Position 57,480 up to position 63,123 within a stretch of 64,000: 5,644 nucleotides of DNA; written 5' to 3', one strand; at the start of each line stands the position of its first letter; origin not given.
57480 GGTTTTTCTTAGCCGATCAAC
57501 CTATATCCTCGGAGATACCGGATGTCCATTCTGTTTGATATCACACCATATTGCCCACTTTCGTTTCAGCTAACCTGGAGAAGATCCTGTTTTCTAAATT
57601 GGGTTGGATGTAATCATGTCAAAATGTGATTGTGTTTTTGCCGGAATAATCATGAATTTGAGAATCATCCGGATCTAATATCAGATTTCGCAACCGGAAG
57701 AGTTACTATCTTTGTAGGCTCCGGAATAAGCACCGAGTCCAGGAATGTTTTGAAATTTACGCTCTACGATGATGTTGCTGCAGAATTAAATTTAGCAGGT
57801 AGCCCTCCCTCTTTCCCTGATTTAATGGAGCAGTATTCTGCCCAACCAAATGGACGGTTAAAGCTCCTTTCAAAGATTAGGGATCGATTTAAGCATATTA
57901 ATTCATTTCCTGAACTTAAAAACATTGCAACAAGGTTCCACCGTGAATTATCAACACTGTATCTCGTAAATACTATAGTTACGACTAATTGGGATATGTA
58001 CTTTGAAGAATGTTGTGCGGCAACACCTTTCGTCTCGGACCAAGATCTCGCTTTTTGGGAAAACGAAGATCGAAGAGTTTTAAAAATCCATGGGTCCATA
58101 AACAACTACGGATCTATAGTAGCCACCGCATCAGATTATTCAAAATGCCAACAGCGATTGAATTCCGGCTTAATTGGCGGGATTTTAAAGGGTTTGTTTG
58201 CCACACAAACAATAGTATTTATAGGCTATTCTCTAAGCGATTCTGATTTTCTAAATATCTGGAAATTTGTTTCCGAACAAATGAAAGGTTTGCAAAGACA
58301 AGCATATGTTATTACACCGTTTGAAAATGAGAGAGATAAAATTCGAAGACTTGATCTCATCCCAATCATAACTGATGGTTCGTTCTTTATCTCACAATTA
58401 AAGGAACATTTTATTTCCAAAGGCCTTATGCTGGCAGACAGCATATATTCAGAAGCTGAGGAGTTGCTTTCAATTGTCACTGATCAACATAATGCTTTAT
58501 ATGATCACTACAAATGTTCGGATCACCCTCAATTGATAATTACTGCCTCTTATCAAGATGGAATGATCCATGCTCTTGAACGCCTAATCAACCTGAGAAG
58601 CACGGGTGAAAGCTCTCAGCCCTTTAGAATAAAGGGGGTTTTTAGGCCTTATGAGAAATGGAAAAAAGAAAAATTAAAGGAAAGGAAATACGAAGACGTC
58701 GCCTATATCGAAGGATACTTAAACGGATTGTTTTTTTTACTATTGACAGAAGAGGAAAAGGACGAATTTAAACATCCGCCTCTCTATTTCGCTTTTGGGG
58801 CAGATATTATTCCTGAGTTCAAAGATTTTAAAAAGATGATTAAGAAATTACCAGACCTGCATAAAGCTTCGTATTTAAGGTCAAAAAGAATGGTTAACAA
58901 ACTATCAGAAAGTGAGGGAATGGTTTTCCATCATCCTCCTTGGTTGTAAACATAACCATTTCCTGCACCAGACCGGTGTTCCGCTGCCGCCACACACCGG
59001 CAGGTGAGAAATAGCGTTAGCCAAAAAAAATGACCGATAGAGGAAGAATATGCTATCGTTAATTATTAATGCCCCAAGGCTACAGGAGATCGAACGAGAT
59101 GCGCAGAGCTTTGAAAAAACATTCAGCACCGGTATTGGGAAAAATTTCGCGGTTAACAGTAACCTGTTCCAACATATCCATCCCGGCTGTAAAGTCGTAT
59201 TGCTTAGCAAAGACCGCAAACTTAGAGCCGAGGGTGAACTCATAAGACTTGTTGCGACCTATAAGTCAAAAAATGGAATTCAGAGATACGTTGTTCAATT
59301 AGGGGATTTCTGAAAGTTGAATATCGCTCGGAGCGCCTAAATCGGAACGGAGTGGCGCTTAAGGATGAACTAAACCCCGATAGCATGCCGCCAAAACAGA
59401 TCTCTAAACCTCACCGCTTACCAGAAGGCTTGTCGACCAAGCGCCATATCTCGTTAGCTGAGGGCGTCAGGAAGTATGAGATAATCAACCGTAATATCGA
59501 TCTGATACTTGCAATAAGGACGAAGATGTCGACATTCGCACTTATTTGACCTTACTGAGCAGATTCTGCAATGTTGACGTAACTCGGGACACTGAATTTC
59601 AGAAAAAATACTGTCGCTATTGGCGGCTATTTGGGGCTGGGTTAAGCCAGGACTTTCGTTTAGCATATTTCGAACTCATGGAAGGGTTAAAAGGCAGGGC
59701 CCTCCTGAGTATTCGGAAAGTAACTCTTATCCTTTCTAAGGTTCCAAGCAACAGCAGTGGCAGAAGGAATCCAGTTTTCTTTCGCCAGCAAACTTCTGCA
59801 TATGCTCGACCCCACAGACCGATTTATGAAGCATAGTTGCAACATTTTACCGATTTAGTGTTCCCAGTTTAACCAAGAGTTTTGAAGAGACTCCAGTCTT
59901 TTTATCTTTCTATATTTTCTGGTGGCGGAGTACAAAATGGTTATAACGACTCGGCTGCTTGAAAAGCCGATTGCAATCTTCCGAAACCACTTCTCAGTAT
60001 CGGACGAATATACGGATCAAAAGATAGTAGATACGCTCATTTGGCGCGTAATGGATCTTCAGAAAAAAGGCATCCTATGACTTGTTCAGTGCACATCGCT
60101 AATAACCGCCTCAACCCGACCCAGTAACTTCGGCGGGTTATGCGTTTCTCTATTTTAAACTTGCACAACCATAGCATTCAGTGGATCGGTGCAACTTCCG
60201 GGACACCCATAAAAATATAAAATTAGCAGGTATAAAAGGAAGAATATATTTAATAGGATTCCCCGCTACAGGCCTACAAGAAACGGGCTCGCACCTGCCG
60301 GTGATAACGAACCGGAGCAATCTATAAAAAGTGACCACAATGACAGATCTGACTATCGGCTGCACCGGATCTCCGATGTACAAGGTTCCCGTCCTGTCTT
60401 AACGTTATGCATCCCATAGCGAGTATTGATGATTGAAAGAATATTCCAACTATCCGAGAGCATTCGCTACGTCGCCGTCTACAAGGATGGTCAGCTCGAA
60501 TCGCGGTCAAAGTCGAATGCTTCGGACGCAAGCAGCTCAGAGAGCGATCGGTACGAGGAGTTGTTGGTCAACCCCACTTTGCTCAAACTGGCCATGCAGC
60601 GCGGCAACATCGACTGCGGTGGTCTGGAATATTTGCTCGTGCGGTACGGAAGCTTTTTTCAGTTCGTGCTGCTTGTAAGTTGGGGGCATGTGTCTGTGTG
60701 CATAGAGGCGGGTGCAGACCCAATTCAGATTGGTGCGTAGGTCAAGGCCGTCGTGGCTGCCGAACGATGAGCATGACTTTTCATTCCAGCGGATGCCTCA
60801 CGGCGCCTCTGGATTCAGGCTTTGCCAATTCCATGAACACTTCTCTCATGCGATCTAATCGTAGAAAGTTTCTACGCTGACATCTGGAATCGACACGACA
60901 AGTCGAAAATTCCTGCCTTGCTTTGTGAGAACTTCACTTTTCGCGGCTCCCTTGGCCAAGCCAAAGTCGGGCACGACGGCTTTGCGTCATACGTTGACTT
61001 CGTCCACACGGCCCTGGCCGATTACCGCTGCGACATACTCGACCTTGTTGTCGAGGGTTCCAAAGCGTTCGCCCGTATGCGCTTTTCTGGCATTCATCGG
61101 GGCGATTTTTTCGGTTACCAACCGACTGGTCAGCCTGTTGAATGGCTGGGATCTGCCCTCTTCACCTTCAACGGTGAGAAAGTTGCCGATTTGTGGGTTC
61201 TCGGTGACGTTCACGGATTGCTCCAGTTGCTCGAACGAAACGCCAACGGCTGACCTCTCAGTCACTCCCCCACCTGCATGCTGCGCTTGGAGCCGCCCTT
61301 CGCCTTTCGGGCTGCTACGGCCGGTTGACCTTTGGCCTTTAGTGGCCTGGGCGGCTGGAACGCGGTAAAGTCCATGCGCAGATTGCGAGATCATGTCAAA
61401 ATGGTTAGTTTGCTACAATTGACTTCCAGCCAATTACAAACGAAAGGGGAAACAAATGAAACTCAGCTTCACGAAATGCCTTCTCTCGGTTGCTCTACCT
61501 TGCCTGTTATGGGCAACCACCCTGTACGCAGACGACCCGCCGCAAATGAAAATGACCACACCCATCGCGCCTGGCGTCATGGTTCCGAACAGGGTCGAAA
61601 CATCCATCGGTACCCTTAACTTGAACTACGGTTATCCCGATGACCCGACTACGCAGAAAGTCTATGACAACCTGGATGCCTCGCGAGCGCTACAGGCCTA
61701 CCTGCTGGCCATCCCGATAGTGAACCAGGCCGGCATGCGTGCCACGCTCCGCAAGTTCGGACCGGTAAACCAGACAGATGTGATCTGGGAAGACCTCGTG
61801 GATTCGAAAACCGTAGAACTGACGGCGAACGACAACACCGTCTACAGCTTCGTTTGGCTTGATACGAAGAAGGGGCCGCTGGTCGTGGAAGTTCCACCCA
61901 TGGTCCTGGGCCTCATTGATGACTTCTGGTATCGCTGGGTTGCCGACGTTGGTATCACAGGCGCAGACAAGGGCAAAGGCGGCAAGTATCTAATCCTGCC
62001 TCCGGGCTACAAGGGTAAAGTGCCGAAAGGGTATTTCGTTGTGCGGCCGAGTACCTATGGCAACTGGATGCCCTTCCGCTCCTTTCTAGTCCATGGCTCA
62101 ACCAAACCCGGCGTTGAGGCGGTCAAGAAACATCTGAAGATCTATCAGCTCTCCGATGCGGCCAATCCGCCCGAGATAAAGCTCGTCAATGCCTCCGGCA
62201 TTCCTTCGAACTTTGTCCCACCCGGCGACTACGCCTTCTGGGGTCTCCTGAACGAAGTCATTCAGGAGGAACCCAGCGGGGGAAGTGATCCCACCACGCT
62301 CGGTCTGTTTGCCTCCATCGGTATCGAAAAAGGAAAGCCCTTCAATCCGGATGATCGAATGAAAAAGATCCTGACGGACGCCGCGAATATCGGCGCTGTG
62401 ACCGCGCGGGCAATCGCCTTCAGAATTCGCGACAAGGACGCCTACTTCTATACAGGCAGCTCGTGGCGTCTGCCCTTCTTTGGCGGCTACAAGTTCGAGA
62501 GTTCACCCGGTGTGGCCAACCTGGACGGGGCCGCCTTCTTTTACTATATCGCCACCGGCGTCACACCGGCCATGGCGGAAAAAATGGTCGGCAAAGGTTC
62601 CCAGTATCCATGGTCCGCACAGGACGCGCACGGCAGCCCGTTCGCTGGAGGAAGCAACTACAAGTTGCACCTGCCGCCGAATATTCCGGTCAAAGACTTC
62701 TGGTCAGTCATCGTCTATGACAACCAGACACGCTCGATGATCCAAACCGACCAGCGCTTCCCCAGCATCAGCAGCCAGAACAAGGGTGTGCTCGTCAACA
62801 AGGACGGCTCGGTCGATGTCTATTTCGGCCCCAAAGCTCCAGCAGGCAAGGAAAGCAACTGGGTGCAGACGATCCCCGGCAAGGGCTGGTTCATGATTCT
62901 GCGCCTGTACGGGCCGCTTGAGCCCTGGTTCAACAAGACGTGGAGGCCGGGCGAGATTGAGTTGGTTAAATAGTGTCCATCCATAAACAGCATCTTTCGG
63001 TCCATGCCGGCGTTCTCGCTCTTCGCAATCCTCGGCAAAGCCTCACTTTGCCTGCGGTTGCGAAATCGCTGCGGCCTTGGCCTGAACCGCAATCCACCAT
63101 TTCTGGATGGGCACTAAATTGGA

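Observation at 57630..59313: Stand-alone SIR2-type NADase gene with an unrecognised C-terminal domain plus an 87-aa partner ORF: candidate uncharacterised anti-phage module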

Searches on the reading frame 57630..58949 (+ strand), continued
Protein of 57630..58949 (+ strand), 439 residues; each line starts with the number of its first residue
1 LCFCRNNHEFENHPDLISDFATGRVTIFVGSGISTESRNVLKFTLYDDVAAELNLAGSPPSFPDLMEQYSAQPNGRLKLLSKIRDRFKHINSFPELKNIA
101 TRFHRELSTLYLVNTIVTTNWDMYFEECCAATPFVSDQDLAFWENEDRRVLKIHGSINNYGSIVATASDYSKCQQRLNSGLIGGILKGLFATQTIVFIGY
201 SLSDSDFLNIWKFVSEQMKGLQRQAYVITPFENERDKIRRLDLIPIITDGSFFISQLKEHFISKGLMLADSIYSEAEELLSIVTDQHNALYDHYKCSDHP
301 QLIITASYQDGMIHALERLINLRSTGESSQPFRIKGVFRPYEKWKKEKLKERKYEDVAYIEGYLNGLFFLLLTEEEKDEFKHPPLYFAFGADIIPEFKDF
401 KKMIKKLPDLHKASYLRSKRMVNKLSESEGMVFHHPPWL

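Call 83: get_annotated_region(hit=H1, flank=6000)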
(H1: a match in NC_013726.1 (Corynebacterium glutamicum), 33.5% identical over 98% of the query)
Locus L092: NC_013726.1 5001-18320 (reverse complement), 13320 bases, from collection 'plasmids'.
description: Corynebacterium glutamicum plasmid pCGR2, complete sequence
organism: Corynebacterium glutamicum (NCBI taxid 1718)
taxonomy: Bacteria; Actinomycetota; Actinomycetes; Mycobacteriales; Corynebacteriaceae; Corynebacterium; Corynebacterium glutamicum
host: -; source: -; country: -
typing (MOB-suite, as given by PLSDB): mobilizable; relaxase MOBF
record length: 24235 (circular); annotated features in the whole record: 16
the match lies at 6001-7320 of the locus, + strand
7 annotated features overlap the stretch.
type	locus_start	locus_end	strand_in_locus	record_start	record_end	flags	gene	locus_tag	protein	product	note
CDS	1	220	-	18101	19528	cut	-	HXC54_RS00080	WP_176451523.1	amidase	-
CDS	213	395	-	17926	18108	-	-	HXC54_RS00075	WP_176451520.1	hypothetical protein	-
CDS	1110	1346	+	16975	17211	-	-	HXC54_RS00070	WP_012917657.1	hypothetical protein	-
CDS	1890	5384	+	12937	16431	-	mobF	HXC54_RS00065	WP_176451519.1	MobF family relaxase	-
CDS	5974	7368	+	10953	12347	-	-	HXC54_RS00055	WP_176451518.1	SIR2 family protein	-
CDS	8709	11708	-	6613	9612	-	-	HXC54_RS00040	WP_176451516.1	N-6 DNA methylase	-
CDS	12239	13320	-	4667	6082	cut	-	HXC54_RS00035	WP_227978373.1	replication initiation protein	-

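Call 96: find_encoding_contigs(protein=P0003, flank=5000, max_places=2)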
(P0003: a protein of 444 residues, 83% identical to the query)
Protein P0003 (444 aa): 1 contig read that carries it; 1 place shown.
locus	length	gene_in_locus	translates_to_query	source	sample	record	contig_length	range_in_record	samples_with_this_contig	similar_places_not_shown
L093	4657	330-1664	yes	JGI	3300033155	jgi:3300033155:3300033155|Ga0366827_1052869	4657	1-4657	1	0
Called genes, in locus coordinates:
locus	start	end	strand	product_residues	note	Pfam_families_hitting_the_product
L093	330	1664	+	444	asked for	PF13289:SIR2_2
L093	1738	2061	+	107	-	-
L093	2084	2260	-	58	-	-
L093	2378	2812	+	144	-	-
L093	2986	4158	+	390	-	PF01546:Peptidase_M20, PF07687:M20_dimer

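Call 97: find_encoding_contigs(protein=P0125, flank=5000, max_places=2)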
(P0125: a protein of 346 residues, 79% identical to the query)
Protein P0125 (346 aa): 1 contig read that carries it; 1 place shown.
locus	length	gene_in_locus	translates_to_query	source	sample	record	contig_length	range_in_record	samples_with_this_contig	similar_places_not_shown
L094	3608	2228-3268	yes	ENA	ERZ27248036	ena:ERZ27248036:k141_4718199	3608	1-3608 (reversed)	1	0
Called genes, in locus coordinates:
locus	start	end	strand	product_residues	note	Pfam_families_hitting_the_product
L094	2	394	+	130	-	?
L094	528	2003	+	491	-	PF13701:DDE_Tnp_1_4, PF01609:DDE_Tnp_1 (weak)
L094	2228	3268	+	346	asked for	-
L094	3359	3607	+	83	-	?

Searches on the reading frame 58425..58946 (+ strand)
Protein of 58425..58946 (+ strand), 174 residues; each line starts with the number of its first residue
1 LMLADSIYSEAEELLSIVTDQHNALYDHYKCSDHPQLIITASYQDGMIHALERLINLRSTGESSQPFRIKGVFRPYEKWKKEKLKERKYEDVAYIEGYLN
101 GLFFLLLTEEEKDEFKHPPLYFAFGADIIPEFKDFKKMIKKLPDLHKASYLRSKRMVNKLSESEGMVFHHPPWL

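Call 46: search_solved_structures(query=A2, max_evalue=10)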
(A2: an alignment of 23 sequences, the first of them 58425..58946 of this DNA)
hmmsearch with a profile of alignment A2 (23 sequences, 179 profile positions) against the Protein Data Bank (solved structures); distinct sequences matched with E-value up to 10: 0.

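Call 55: predict_structure(alignment_id=A2)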
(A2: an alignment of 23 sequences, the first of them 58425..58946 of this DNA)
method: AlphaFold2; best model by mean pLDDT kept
length: 174 residues; sequences in the alignment: 23
mean_pLDDT: 90.4   pTM: 0.89
mean pLDDT of the five models: 90.4, 90.0, 88.5, 87.5, 86.3
residues with pLDDT >= 90: 123; 70-90: 43; 50-70: 8; < 50: 0
segments of 3 or more residues with pLDDT < 50: none
pLDDT, mean of each block of 10 residues (from residue 1): 83 97 94 93 97 91 81 94 97 97 92 89 94 93 96 90 68 68
secondary structure, 60 per line:
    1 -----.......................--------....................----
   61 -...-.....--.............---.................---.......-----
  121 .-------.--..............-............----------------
elements in order: H6-28 H37-56 H66-70 H73-85 H89-105 H109-115 H132-145 H147-158

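Call 84: search_protein_representatives(alignment_id=A2)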
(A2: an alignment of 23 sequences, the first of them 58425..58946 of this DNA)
Query: 23 sequences, 179 profile positions. Proteins with E-value up to 0.001 (for the whole library): 359; up to 1e-10: 299; up to 1e-30: 107. The best 150 are listed.
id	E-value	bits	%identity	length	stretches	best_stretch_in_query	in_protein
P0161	2.9e-67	242.3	-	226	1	1-179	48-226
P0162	4.5e-64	231.9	-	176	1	5-179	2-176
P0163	1.7e-58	213.7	-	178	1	2-179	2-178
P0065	3.0e-57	209.6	-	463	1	1-179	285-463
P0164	2.2e-56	206.8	-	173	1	7-179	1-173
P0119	1.9e-51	190.7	-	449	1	1-179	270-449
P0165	2.2e-51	190.5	-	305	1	4-179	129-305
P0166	8.6e-49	182.1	-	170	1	7-179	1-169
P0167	7.7e-47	175.7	-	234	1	2-179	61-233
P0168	2.1e-46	174.3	-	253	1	2-178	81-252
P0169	2.6e-46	174.0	-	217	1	2-179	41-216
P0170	2.9e-46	173.9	-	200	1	2-178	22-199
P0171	8.5e-46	172.3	-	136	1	7-141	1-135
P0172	8.0e-45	169.2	-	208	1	2-179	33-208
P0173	9.4e-45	168.9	-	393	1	2-179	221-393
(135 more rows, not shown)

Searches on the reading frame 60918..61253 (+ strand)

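Call 3: search_protein_families(library=pfam, proteins=[window:60918-61253:+], max_evalue=0.1)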
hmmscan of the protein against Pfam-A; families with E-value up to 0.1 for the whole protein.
window:60918-61253:+ (111 aa): 2 families
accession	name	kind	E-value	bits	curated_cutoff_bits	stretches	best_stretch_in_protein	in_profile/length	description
PF07366.18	SnoaL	-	1.9e-18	67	28.4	1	4-103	25-124/126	SnoaL-like polyketide cyclase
PF12680.13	SnoaL_2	-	1.6e-10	41.9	27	1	4-91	22-101/102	SnoaL-like domain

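Call 81: search_protein_families(library=phrogs, proteins=[window:60918-61253:+], max_evalue=0.01)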
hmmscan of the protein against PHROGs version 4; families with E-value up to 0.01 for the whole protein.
window:60918-61253:+ (111 aa): 0 families

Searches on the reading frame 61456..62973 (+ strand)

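Call 3: search_protein_families(library=pfam, proteins=[window:61456-62973:+], max_evalue=0.1)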
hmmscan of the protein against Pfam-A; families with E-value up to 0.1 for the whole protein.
window:61456-62973:+ (505 aa): 2 families
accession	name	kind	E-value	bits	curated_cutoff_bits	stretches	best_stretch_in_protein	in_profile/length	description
PF06742.16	DUF1214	-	4.3e-33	114.6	25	1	382-488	2-111/112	Protein of unknown function (DUF1214)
PF06863.17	DUF1254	-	3.9e-28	98.8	22.2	1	111-230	7-132/133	Protein of unknown function (DUF1254)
